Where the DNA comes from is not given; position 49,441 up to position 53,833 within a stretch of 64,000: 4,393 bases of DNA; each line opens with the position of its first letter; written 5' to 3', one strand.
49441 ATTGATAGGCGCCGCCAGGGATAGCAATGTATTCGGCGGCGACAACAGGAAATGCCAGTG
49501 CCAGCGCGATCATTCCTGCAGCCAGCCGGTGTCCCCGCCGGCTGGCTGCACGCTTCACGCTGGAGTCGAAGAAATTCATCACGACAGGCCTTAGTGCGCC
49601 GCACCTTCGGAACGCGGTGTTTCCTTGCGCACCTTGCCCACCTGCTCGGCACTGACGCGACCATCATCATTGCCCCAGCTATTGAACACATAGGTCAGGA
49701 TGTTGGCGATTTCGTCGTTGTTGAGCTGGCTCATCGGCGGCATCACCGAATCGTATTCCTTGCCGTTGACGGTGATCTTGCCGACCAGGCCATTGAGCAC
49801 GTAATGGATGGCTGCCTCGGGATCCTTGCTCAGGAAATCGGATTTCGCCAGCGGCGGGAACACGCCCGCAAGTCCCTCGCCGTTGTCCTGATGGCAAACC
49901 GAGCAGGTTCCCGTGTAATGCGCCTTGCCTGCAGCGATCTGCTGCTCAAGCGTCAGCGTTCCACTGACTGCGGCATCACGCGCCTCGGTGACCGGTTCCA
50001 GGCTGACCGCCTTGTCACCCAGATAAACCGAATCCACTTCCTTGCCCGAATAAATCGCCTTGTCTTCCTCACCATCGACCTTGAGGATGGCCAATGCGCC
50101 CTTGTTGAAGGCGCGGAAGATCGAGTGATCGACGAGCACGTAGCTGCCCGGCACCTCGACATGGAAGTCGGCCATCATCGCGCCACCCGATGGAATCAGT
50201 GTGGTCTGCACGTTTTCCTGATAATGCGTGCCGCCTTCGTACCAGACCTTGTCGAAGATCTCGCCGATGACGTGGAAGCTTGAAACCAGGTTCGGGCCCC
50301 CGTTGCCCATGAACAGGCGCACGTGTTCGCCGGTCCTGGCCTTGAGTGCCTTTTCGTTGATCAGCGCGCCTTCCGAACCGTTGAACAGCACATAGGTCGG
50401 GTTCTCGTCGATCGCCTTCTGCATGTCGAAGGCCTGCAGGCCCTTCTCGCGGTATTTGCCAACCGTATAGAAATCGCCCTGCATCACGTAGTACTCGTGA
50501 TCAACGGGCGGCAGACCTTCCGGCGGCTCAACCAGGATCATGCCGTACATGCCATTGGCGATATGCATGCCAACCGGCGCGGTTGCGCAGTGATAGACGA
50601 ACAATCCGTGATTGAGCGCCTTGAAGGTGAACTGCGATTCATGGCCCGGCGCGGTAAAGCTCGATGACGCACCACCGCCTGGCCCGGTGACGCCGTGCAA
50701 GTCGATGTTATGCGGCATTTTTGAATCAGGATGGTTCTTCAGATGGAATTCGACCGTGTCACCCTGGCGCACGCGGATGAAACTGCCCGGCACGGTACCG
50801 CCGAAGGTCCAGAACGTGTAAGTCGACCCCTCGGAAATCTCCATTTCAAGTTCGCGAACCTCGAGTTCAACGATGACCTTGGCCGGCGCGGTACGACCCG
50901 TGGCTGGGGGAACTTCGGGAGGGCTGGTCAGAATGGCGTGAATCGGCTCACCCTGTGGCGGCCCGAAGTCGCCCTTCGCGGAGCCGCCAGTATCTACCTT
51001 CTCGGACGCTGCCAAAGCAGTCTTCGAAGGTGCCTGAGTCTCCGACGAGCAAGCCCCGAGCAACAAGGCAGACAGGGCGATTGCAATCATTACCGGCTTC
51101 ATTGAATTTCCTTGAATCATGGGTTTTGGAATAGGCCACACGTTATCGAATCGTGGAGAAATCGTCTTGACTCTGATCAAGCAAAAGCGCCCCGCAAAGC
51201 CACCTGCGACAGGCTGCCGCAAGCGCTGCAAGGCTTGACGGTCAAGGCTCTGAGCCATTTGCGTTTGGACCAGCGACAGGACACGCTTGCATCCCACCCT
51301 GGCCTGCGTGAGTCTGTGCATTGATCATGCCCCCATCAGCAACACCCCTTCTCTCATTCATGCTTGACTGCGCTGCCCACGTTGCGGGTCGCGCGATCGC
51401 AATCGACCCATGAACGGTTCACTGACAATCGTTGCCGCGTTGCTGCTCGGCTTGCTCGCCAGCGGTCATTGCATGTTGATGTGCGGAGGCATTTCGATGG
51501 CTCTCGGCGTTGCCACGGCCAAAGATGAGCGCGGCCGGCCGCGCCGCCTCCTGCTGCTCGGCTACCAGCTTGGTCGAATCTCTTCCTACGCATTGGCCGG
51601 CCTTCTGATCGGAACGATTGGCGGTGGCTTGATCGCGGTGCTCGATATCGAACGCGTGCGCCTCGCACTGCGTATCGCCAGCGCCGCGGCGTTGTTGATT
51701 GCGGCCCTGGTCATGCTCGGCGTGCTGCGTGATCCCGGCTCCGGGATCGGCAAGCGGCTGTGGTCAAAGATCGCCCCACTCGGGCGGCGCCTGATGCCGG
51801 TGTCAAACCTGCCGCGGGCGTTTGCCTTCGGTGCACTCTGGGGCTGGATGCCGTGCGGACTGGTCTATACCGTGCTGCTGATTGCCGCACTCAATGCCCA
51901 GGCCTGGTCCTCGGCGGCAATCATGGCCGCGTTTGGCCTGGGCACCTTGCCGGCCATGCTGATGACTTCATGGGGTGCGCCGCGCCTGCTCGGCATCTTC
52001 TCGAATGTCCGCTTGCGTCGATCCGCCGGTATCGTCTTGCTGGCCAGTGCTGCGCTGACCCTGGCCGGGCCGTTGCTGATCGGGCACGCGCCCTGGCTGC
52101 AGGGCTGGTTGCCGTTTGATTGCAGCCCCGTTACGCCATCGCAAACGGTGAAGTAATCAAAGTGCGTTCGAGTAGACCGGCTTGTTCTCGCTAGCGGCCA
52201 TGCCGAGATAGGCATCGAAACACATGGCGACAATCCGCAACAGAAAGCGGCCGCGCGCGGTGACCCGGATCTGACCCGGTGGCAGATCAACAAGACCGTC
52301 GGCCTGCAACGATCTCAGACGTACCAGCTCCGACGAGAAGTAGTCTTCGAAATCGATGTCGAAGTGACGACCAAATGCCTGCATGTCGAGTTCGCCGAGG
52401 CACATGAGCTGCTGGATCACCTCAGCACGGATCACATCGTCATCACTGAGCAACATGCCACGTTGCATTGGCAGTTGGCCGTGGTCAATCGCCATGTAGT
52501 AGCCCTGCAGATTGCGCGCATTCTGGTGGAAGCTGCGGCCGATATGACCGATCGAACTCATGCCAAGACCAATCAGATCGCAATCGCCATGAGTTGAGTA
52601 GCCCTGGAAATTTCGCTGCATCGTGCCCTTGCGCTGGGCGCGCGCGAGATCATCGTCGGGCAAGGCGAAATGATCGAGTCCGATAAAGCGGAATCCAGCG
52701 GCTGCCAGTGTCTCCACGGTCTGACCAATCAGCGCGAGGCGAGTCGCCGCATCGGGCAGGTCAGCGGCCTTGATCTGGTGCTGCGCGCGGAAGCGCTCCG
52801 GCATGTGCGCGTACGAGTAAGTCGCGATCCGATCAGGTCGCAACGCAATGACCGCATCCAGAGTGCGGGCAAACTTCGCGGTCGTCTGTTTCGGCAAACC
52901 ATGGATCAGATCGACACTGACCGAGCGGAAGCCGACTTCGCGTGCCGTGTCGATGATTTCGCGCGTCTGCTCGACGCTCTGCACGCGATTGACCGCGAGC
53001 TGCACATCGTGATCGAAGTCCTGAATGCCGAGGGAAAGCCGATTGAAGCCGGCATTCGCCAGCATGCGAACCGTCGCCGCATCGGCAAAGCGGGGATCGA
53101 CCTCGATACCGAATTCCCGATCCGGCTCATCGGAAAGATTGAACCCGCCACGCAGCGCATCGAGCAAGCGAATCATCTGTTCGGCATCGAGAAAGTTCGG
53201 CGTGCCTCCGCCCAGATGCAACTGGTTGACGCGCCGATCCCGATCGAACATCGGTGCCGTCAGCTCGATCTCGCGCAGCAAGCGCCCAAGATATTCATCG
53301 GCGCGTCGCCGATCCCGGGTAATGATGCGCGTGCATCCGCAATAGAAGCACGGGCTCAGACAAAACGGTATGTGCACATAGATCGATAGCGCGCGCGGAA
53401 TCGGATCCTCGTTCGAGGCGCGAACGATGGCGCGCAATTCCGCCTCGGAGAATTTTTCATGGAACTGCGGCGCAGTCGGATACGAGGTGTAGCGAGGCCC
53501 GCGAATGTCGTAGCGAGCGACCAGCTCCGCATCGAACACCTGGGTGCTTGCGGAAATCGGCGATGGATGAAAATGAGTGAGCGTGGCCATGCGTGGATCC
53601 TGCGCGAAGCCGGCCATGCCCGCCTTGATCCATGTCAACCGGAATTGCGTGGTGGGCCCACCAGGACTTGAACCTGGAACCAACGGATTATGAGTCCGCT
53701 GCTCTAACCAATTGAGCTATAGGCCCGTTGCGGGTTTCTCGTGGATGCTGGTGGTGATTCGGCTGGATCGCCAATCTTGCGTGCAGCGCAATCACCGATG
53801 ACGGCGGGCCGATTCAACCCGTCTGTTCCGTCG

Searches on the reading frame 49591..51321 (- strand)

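Call 38: search_protein_families(library=pfam, proteins=[window:49591-51321:-], max_evalue=0.0001)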
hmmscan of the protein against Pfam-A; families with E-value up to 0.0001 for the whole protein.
window:49591-51321:- (576 aa): 4 families
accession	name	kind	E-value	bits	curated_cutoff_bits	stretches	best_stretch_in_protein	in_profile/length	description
PF07732.21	Cu-oxidase_3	-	1e-13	51.9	21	1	155-268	2-118/119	Multicopper oxidase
PF00034.26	Cytochrom_C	-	5.5e-09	37.7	21.3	1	462-546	1-87/90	Cytochrome c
PF07731.20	Cu-oxidase_2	-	3.3e-08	33.8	20.4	0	178-267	31-136/137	Multicopper oxidase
PF13442.11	Cytochrome_CBB3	-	1.3e-07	32.3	27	1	461-545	2-68/68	Cytochrome C oxidase, cbb3-type, subunit III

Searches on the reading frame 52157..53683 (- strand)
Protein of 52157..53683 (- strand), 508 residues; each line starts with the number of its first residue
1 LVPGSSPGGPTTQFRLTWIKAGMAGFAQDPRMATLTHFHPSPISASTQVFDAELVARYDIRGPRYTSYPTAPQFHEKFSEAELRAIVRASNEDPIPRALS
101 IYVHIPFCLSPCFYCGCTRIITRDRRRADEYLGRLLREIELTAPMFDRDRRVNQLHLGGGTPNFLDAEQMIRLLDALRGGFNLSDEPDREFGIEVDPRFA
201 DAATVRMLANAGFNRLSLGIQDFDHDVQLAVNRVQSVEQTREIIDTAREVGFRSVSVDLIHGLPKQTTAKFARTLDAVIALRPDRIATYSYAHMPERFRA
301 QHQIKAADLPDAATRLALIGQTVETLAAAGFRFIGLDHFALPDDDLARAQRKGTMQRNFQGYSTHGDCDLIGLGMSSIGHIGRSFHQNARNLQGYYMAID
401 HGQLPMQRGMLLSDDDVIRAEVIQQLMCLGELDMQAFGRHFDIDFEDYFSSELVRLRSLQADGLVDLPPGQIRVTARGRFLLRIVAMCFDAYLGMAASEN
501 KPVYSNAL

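Call 38: search_protein_families(library=pfam, proteins=[window:52157-53683:-], max_evalue=0.0001)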
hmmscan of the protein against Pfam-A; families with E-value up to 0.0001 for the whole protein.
window:52157-53683:- (508 aa): 2 families
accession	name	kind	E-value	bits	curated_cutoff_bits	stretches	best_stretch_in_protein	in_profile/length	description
PF04055.27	Radical_SAM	-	8e-23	81.9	29.5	1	102-276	1-164/166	Radical SAM superfamily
PF06969.22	HemN_C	-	5.7e-10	39.5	24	1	412-481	1-67/67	HemN C-terminal domain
